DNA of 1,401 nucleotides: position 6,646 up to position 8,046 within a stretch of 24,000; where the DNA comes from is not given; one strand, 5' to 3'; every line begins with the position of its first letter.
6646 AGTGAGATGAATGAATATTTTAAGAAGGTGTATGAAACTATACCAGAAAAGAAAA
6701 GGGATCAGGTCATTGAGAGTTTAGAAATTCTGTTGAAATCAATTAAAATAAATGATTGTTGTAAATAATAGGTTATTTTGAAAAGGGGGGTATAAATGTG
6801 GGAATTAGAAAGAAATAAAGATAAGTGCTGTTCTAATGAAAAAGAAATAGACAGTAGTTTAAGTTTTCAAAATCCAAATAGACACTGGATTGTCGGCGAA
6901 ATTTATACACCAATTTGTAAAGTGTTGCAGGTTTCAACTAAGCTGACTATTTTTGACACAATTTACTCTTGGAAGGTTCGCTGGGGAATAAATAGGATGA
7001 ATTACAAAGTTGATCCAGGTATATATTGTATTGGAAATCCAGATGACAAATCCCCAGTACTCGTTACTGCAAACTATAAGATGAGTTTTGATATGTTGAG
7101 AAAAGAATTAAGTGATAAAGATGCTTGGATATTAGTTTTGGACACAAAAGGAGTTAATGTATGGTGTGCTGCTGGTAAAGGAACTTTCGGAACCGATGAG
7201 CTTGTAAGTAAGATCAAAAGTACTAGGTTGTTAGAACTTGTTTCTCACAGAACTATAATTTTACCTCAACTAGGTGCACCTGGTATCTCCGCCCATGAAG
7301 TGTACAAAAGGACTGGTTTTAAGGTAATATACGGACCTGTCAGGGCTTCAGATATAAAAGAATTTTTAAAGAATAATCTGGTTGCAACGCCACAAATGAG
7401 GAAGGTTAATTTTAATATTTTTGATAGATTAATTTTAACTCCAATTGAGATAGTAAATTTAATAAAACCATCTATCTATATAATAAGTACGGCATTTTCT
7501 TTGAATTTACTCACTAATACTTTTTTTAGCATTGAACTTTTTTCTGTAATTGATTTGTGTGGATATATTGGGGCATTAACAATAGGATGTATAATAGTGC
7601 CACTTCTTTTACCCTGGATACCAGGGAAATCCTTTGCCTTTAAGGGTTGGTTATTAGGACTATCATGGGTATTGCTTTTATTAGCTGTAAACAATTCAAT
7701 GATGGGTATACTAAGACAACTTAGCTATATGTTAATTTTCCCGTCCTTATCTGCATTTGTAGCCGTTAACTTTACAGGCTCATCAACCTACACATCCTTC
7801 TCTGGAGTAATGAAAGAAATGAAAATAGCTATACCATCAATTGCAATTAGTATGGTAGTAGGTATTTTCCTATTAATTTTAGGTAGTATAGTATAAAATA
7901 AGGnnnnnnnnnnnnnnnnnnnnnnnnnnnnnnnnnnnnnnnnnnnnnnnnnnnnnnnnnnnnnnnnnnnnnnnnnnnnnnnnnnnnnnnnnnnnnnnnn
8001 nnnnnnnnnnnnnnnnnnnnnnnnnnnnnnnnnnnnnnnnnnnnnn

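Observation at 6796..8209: hgcA-hgcB mercury methylation gene pair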

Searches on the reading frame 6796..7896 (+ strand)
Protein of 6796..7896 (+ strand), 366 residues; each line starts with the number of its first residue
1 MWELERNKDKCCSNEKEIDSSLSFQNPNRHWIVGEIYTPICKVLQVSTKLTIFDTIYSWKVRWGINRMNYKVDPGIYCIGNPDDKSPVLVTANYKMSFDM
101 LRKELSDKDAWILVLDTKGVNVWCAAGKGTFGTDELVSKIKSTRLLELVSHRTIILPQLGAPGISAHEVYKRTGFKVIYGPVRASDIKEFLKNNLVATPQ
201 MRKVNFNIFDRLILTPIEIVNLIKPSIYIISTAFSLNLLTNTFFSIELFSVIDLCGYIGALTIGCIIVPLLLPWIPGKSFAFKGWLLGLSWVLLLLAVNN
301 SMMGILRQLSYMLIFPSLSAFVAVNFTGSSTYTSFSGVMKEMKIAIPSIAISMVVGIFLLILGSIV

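Call 4: search_protein_families(library=ncbifam, proteins=[window:6796-7896:+], max_evalue=0.01)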
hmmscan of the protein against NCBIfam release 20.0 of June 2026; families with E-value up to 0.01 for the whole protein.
window:6796-7896:+ (366 aa): 3 families
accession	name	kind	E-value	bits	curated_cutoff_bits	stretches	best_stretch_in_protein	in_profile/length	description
NF040863.1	HgcA_corrinoid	equivalog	2.5e-139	464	275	1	43-365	1-324/325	mercury methylation corrinoid protein HgcA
NF043039.1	HgcAB_like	equivalog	2.3e-59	201.7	285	1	68-326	12-272/350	HgcAB-like fusion protein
NF003195.0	PRK04165.1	equivalog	1.8e-23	83.2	306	1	70-194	322-446/450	acetyl-CoA decarbonylase/synthase complex subunit gamma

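Call 5: search_protein_families(library=pfam, proteins=[window:6796-7896:+], max_evalue=0.01)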
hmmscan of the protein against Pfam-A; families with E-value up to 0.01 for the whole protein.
window:6796-7896:+ (366 aa): 1 family
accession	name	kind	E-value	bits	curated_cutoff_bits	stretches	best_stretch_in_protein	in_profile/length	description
PF03599.22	CdhD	-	2.3e-14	53.4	24.8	1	67-190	263-386/387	CO dehydrogenase/acetyl-CoA synthase delta subunit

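Call 10: find_homologous_proteins(query=window:6796-7896:+, max_evalue=1e-10)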
Query window:6796-7896:+ (366 aa): 8000 proteins with E <= 1e-10 among 8000 candidates; the best 120 are listed.
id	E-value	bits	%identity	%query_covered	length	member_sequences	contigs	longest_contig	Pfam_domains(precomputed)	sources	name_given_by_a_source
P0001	1.6e-241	819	100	100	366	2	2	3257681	PF03599.23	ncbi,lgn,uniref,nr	ncbi:mercury methylation corrinoid protein HgcA [Serpentinicella alkaliphila]|uniref:CO dehydrogenas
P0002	2.3e-140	486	59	99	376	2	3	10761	PF03599.23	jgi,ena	-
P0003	1.6e-137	477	60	96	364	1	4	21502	PF03599.23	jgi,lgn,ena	-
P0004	8.0e-136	471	57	93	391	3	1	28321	PF03599.23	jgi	jgi:hypothetical protein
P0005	8.9e-136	471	59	97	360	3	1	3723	PF03599.23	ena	-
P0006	1.5e-135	470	58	98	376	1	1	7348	PF03599.23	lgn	-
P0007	2.0e-135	470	58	97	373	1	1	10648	PF03599.23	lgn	-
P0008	9.3e-135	467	59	96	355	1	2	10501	PF03599.23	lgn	-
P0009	9.7e-135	467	56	98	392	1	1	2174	PF03599.23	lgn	-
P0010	1.2e-134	467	55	100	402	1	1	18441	PF03599.23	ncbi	ncbi:MAG: mercury methylation corrinoid protein HgcA [Deltaproteobacteria bacterium]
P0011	1.3e-134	467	57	99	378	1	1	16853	PF03599.23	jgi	jgi:hypothetical protein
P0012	3.4e-134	466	57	98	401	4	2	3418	PF03599.23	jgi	-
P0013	5.5e-134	465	58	95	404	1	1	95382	PF03599.23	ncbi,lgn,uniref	ncbi:MAG TPA: mercury methylation corrinoid protein HgcA [Pseudobacteroides sp.]|uniref:mercury meth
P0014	1.6e-133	463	60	92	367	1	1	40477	PF03599.23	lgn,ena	-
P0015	2.2e-133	463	57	98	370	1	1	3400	PF03599.23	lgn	-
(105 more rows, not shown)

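Call 12: search_solved_structures(query=window:6796-7896:+, max_evalue=0.001, show_alignments=2)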
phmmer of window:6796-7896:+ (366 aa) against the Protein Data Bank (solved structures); distinct sequences matched with E-value up to 0.001: 4.
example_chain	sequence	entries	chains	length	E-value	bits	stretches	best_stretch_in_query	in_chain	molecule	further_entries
2h9a_A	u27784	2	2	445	3e-12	49.5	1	71-193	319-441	Carbon monoxide dehydrogenase corrinoid/iron-sulfur protein, gamma subunit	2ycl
4c1n_A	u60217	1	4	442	3.4e-12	49.3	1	71-193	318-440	CARBON MONOXIDE DEHYDROGENASE CORRINOID/IRON-SULFUR PROTEIN, GAMMA SUBUNIT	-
4djd_C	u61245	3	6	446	1.8e-09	40.4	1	58-196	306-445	Corrinoid/iron-sulfur protein large subunit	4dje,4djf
9fzy_F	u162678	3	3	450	8.4e-08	34.9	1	71-158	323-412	Corrinoid iron-sulfur protein large subunit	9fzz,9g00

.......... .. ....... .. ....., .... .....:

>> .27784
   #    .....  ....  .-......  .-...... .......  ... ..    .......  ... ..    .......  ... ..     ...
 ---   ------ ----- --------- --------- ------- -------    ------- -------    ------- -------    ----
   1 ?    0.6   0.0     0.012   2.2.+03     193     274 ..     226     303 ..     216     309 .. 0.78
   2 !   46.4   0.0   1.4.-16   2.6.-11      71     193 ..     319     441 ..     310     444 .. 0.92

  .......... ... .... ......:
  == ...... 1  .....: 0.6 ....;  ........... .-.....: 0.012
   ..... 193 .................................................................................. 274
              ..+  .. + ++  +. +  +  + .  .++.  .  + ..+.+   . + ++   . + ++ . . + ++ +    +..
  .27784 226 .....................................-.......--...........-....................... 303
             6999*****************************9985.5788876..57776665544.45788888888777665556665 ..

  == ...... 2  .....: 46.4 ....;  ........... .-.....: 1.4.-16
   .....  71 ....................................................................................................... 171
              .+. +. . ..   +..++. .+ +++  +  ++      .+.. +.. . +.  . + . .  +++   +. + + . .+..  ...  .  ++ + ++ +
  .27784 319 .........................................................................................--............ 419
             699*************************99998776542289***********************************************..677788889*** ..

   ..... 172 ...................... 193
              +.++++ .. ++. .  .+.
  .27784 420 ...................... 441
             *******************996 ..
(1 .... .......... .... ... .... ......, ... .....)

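Call 15: find_related_loci(query=A1, collection=genome_contigs, flank=6000)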
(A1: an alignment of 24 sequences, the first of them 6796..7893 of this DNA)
Query A1 (366 aa) in genome_contigs; peptide patterns used: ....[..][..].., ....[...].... (x = any residue, [..] = any of these).
600 stretches matched a pattern (row limit reached: there are more); 593 encode a relative of the query (tblastn E <= 1e-3); the best 80 are kept; 80 distinct loci.
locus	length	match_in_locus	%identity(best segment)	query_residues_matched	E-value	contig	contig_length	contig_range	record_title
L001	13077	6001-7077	57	5-364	1e-136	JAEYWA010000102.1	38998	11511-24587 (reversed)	MAG: Bacillota bacterium isolate OH_CBlB_248 k127_15651, whole genome shotgun sequence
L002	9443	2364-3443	57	8-366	6e-136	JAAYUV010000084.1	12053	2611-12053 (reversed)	MAG: Peptococcaceae bacterium isolate AS27yjCOA_185 85323_AS27, whole genome shotgun sequence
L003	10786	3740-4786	55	5-354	3e-132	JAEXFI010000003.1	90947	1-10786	MAG: Bacillota bacterium isolate OH_HBB_241 k127_152799, whole genome shotgun sequence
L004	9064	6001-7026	56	8-366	4e-131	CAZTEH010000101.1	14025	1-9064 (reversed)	MAG TPA_asm: uncultured Oscillospiraceae bacterium isolate SRP302447_co4_101 genome assembly, contig: NODE_11561_length_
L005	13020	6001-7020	57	26-366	1e-130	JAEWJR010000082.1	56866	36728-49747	MAG: Bacillota bacterium isolate OH_PBrB_156 k127_722461, whole genome shotgun sequence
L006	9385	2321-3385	54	11-366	4e-129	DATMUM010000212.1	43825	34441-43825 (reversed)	MAG TPA_asm: Mobilitalea sp. isolate SMAG_U13040 k141_52319, whole genome shotgun sequence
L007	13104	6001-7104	53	3-365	5e-129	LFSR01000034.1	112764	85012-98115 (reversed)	MAG: Syntrophomonas sp. DTU018 scaffold952, whole genome shotgun sequence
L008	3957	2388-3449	55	12-366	4e-130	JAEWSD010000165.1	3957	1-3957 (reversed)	MAG: Bacillota bacterium isolate OH_SBrB_92 k127_1069080, whole genome shotgun sequence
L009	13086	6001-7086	53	4-365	2e-127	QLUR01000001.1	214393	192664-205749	MAG: Bacillota bacterium isolate HKB214 DDT21_1, whole genome shotgun sequence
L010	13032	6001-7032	56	22-366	4e-127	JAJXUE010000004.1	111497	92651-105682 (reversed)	MAG: Bacillota bacterium isolate BP4.bin80 NODE_113_length_111497_cov_1.866921, whole genome shotgun sequence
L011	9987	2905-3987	52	3-365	4e-126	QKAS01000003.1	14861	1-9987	MAG: Clostridia bacterium isolate SZUA-378 scaffold_24807, whole genome shotgun sequence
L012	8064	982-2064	51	3-365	5e-125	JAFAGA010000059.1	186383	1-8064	MAG: Bacillota bacterium isolate OH_SBlB_196 k127_1315538, whole genome shotgun sequence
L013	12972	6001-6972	59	42-366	5e-125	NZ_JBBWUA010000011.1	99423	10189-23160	Desulfitobacterium sp. THU1 Unigene11, whole genome shotgun sequence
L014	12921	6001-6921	60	45-360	4e-125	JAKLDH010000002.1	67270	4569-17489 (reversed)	MAG: Cyanobacteriota bacterium isolate RA.bin105 RA.bin105_2, whole genome shotgun sequence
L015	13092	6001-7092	54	4-366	2e-125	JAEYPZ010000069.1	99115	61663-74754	MAG: Bacillota bacterium isolate OH_CBB_215 k127_13348, whole genome shotgun sequence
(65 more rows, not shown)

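Call 57: find_encoding_contigs(protein=P0001, flank=3000, max_places=3)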
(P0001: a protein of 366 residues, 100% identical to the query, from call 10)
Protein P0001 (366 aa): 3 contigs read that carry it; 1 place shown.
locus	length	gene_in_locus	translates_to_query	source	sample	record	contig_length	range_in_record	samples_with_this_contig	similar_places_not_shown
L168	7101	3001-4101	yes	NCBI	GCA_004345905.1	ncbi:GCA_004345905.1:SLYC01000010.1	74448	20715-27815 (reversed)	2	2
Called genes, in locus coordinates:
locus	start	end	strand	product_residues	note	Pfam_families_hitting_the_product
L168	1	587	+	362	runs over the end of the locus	PF00365:PFK, PF01513:NAD_kinase (weak)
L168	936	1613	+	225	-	PF04405:ScdA_N (weak)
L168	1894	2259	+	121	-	PF06953:ArsD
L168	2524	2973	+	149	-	PF22381:Staph_reg_Sar_Rot (weak), PF01047:MarR, PF12802:MarR_2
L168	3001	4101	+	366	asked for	PF03599:CdhD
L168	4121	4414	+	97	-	PF25160:LdpA_Fe-S-bd (faint), PF00037:Fer4 (weak), PF13237:Fer4_10, PF14697:Fer4_21, PF12838:Fer4_7, PF13187:Fer4_9, PF12797:Fer4_2 (weak), PF00037:Fer4 (weak), +4 more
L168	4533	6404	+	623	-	PF13589:HATPase_c_3, PF00183:HSP90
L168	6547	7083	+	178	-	-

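Call 66: predict_structure(alignment_id=A1)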
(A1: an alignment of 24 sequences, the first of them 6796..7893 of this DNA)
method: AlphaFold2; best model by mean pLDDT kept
length: 366 residues; sequences in the alignment: 24
mean_pLDDT: 66.1   pTM: 0.56
mean pLDDT of the five models: 66.1, 63.7, 62.8, 61.1, 55.7
residues with pLDDT >= 90: 40; 70-90: 140; 50-70: 97; < 50: 89
segments of 3 or more residues with pLDDT < 50: 1-26, 63-66, 119-135, 151-181, 329-336
pLDDT, mean of each block of 10 residues (from residue 1): 32 35 50 81 85 70 51 83 73 73 80 65 34 49 57 42 32 36 62 65 55 58 73 77 73 89 84 62 91 89 84 93 67 49 81 90 81
secondary structure, 60 per line:
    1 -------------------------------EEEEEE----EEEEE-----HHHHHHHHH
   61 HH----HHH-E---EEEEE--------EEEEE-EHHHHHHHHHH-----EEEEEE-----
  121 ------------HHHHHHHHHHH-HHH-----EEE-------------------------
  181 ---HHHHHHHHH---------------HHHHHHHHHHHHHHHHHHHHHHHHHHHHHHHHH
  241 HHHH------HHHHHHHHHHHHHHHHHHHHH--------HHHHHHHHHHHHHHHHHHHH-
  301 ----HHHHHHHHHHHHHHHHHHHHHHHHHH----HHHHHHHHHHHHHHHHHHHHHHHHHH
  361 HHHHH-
elements in order: E32-37 E42-46 H52-62 E75-79 E88-92 H95-104 E110-115 H133-143 E153-155 H184-192 H208-244 H251-271 H280-299 H305-330 H335-365
